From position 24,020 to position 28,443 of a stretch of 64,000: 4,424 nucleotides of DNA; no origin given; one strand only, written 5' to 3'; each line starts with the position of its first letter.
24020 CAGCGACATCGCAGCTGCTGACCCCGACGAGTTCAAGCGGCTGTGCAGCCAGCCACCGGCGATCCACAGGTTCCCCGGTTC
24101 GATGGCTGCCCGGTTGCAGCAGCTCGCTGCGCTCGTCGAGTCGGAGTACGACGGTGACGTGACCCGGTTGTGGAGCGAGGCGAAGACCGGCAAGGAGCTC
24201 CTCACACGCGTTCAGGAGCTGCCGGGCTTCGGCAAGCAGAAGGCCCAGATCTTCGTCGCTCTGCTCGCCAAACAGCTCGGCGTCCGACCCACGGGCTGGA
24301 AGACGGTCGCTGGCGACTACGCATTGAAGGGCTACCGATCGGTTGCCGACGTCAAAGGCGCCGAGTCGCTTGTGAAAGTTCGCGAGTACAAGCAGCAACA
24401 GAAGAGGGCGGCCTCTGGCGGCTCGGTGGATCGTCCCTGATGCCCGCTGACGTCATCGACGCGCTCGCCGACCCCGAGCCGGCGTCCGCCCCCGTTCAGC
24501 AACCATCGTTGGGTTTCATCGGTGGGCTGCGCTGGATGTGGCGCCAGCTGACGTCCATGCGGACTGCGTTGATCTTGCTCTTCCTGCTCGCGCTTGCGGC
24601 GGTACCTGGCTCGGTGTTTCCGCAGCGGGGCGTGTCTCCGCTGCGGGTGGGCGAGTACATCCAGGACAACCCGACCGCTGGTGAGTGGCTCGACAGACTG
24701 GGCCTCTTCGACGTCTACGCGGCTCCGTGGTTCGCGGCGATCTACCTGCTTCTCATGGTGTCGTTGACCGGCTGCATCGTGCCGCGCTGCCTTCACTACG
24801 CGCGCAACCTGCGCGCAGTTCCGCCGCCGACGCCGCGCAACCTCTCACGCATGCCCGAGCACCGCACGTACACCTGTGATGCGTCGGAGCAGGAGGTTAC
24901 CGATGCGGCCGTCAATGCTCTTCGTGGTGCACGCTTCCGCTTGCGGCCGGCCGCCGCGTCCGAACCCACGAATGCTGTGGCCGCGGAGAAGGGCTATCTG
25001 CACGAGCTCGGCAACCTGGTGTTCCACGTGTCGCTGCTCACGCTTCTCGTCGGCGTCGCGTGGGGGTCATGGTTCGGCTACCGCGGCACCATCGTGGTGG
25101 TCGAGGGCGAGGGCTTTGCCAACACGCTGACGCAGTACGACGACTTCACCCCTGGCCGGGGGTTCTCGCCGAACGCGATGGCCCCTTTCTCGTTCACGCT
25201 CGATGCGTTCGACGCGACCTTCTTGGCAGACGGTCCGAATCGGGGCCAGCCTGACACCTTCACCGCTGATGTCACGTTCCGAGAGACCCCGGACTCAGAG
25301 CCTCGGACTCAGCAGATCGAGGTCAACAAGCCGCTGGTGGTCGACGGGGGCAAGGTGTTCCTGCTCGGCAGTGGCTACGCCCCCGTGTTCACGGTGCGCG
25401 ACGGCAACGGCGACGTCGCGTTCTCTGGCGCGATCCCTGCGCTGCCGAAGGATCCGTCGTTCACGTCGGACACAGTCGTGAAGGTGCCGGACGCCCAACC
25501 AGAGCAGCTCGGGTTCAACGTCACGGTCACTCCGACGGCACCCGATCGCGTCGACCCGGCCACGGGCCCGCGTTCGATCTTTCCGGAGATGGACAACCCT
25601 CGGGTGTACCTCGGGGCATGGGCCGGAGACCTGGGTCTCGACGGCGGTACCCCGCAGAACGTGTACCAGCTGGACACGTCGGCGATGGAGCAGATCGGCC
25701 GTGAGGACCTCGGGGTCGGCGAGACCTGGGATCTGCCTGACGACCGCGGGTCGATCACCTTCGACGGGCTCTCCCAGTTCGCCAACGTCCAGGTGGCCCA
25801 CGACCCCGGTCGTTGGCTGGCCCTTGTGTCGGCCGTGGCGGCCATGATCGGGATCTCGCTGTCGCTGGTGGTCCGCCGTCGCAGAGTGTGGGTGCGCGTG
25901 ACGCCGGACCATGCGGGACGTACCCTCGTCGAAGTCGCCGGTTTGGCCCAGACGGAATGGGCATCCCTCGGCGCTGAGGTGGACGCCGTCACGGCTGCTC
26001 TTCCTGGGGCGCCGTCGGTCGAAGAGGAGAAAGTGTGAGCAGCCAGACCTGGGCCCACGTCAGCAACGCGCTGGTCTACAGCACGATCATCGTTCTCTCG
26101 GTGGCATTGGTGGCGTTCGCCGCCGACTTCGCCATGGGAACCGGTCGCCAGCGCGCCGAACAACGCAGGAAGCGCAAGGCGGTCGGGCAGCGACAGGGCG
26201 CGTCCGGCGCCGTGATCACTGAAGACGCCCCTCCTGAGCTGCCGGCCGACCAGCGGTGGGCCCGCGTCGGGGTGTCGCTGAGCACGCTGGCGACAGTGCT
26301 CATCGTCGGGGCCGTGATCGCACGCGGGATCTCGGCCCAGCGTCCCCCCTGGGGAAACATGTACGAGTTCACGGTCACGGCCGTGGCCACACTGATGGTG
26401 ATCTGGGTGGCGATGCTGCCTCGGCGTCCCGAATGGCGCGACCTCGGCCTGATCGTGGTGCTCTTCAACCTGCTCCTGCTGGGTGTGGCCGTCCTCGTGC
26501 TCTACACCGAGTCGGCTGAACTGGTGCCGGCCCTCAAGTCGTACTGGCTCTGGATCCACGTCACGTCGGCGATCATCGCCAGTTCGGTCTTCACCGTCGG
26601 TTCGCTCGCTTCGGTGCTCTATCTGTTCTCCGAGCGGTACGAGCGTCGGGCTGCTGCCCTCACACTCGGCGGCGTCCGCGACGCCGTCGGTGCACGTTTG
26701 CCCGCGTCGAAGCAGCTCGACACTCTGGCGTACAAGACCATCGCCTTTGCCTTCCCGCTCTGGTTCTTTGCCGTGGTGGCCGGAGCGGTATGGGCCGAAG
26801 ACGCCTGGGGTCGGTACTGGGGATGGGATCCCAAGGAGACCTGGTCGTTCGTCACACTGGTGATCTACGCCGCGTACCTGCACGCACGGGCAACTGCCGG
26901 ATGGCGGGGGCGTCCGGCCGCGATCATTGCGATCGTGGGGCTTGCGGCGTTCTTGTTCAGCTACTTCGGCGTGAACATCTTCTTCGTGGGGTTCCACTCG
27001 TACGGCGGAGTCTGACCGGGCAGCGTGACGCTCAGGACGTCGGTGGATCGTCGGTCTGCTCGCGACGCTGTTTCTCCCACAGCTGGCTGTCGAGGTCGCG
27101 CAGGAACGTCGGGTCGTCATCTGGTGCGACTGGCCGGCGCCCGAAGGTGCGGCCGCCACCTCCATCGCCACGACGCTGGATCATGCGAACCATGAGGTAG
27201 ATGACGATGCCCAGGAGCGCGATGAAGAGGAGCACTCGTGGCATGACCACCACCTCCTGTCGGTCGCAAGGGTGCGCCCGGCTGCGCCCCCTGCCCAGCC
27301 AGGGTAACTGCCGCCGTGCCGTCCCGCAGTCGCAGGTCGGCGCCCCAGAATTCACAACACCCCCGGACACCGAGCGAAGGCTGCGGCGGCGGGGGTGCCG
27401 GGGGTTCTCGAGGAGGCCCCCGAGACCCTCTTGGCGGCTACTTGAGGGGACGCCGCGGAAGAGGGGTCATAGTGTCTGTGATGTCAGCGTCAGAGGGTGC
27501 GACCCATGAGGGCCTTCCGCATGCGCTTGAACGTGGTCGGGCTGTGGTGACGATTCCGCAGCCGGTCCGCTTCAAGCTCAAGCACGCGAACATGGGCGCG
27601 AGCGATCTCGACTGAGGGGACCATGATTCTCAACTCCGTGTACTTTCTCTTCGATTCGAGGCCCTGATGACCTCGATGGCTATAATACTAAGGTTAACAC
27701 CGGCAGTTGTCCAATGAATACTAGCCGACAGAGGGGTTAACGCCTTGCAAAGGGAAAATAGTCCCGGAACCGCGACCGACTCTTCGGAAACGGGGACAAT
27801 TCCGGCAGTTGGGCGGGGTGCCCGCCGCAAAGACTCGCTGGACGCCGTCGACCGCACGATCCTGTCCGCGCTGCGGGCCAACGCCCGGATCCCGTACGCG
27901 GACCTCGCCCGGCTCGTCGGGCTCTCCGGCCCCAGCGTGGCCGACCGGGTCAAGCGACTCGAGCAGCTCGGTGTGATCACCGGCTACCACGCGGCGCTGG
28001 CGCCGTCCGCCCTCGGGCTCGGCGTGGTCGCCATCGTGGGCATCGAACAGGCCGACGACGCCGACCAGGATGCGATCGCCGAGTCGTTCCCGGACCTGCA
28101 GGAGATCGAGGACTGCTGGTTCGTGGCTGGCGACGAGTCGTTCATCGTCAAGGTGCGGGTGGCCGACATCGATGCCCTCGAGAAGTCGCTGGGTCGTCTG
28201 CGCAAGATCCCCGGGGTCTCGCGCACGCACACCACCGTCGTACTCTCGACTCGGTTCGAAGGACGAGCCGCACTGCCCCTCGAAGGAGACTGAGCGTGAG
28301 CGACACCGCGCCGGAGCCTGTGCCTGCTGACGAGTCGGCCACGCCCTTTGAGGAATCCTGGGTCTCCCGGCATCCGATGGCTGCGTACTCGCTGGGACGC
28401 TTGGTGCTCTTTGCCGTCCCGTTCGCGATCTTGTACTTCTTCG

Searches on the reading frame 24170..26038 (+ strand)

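Call 30: search_protein_families(library=pfam, proteins=[window:24170-26038:+], max_evalue=0.00001)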
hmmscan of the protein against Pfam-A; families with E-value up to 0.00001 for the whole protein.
window:24170-26038:+ (622 aa): 1 family
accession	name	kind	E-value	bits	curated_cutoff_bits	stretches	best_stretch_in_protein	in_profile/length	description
PF05140.19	ResB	-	4.8e-145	484.5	24.6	1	130-605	1-486/486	ResB-like family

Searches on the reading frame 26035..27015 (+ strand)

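Call 30: search_protein_families(library=pfam, proteins=[window:26035-27015:+], max_evalue=0.00001)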
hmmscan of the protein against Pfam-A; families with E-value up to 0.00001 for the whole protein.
window:26035-27015:+ (326 aa): 1 family
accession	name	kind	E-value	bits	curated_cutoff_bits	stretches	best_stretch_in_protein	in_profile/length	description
PF01578.25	Cytochrom_C_asm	-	9.1e-44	150.1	29.9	1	106-321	1-212/212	Cytochrome C assembly protein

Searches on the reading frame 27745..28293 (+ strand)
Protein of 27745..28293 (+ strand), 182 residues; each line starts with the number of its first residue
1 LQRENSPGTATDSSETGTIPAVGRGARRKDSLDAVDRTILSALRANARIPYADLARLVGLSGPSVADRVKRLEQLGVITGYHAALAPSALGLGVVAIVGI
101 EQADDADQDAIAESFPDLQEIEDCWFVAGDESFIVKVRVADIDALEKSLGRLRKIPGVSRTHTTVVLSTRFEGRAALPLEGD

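Call 30: search_protein_families(library=pfam, proteins=[window:27745-28293:+], max_evalue=0.00001)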
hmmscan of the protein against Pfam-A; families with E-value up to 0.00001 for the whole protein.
window:27745-28293:+ (182 aa): 3 families
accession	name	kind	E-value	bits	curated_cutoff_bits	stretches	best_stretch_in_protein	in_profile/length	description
PF13404.12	HTH_AsnC-type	-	5.3e-17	61.8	27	1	32-73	1-42/42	AsnC-type helix-turn-helix domain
PF01037.27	AsnC_trans_reg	-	9.6e-17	61.1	25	1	104-169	9-73/73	Lrp/AsnC ligand binding domain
PF13412.12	HTH_24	-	2.3e-15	56.3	21.9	1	32-79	1-48/48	Winged helix-turn-helix DNA-binding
